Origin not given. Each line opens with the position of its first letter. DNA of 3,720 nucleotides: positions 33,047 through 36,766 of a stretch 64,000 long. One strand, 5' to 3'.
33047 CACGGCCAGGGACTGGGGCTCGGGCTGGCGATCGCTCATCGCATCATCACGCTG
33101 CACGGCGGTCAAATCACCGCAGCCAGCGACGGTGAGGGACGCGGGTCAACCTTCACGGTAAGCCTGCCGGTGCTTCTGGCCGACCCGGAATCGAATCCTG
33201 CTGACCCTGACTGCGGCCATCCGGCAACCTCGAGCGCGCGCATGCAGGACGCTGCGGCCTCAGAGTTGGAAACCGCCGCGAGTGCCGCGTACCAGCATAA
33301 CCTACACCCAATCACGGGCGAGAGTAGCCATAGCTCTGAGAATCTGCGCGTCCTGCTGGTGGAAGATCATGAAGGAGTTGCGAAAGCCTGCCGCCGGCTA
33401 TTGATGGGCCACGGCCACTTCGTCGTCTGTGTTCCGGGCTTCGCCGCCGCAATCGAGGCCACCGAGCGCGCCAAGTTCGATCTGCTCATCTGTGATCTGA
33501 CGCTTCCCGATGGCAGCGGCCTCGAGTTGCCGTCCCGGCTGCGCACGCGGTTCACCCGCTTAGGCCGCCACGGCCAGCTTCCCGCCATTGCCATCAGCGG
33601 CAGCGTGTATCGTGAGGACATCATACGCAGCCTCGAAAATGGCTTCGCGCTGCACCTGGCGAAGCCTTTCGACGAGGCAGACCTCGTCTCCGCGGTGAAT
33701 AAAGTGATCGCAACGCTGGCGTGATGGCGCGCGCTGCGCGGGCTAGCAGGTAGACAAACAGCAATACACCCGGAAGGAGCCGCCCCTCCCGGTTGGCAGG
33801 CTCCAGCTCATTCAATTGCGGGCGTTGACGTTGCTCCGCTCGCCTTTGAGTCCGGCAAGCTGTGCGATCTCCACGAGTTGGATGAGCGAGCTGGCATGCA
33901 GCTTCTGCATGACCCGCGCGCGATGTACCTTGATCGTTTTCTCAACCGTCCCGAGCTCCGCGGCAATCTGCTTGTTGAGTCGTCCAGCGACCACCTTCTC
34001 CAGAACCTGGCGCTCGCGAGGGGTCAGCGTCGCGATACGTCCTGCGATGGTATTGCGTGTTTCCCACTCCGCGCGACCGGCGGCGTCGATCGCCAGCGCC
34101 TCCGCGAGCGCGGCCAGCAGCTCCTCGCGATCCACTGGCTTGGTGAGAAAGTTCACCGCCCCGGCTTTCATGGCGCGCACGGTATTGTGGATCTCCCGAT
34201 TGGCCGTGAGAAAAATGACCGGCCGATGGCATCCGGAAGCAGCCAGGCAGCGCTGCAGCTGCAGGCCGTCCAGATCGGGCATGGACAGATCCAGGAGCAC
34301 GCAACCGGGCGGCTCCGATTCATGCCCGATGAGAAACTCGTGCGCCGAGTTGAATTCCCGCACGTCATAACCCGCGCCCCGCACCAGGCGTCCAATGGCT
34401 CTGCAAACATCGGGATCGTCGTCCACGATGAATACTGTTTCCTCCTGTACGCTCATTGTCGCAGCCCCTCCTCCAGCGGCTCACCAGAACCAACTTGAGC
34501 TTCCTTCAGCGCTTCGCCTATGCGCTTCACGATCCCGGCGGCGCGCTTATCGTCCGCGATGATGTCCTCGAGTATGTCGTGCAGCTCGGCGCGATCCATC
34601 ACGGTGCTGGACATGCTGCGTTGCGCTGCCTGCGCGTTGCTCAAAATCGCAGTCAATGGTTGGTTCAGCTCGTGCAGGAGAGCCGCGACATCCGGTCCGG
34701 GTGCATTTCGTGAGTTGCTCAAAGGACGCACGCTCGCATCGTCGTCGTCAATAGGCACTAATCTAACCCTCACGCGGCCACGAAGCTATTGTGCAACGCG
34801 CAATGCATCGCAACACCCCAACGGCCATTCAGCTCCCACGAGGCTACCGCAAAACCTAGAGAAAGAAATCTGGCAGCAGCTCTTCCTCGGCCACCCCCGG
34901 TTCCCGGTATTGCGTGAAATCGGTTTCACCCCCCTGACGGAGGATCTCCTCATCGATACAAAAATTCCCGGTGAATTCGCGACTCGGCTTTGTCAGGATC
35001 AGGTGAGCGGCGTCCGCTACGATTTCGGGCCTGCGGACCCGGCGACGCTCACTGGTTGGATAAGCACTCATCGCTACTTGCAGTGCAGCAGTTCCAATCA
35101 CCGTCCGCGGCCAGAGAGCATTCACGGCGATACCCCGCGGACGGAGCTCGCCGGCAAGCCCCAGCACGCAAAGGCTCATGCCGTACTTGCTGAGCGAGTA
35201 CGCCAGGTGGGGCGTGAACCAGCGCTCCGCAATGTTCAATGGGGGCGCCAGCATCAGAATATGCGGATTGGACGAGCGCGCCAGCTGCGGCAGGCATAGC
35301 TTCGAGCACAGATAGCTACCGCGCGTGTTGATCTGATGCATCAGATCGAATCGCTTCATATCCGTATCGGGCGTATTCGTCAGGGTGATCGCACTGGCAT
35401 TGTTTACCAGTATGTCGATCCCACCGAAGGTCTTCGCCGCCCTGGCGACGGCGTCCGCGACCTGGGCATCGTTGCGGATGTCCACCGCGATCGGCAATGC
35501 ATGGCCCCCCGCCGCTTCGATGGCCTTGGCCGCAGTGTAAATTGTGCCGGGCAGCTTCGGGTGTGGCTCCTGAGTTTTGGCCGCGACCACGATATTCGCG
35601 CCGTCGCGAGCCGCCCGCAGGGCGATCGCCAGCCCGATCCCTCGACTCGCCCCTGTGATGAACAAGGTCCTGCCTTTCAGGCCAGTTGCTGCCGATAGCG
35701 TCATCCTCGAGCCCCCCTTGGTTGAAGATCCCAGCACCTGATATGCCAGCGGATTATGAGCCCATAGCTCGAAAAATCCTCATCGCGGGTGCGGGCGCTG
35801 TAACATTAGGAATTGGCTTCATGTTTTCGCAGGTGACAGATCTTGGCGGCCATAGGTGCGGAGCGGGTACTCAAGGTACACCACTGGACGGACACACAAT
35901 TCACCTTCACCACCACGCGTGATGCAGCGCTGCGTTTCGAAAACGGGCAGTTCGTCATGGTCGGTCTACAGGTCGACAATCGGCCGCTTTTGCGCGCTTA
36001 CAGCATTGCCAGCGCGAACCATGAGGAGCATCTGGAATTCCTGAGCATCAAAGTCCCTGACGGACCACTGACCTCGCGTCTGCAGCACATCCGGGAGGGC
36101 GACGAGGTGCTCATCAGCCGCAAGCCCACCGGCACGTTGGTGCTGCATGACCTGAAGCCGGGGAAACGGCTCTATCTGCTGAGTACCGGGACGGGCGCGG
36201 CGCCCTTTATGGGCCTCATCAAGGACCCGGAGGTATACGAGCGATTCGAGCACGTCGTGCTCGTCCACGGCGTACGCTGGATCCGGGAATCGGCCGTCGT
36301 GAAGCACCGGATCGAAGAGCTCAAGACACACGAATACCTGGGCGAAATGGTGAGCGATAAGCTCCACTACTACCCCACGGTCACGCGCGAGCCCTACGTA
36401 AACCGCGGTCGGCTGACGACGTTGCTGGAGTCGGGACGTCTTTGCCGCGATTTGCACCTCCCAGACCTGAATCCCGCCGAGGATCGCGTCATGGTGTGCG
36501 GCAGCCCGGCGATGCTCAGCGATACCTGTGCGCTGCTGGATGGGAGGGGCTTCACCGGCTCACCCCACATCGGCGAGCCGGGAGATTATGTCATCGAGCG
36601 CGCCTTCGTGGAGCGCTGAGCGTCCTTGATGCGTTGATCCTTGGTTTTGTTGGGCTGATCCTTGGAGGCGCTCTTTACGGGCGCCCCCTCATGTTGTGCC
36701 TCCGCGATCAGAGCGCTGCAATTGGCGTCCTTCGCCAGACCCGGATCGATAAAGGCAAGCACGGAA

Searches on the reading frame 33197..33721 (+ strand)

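Call 77: search_protein_families(library=pfam, proteins=[window:33197-33721:+], max_evalue=1)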
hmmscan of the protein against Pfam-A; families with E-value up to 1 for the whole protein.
window:33197-33721:+ (175 aa): 1 family
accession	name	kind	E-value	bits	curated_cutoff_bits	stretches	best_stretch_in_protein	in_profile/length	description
PF00072.30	Response_reg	-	4.7e-18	65.8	30.2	1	52-168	1-111/111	Response regulator receiver domain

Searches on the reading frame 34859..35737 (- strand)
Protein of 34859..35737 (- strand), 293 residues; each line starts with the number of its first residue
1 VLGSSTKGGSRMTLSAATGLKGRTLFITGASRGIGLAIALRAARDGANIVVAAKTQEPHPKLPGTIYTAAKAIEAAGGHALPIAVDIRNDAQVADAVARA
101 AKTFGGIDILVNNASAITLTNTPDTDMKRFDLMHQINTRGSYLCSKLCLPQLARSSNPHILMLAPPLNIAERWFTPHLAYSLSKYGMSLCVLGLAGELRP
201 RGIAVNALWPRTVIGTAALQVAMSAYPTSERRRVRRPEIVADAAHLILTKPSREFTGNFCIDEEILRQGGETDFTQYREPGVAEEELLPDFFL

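Call 23: search_protein_families(library=pfam, proteins=[window:34859-35737:-], max_evalue=0.00001)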
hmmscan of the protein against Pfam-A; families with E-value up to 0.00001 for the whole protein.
window:34859-35737:- (293 aa): 2 families
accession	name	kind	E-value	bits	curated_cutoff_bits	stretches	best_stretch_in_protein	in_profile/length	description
PF00106.31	adh_short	-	5.4e-32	111.3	26.6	1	24-217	2-185/195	short chain dehydrogenase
PF13561.12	adh_short_C2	-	1e-28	100.9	27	1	29-257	1-226/236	Enoyl-(Acyl carrier protein) reductase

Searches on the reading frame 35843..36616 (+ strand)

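Call 23: search_protein_families(library=pfam, proteins=[window:35843-36616:+], max_evalue=0.00001)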
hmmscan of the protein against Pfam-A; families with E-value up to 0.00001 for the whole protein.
window:35843-36616:+ (258 aa): 2 families
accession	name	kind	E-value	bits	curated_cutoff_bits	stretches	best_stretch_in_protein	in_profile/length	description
PF00970.30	FAD_binding_6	-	3.9e-08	34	21.1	1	19-98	16-96/99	Oxidoreductase FAD-binding domain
PF00175.26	NAD_binding_1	-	8.7e-07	30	22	1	112-229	1-108/109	Oxidoreductase NAD-binding domain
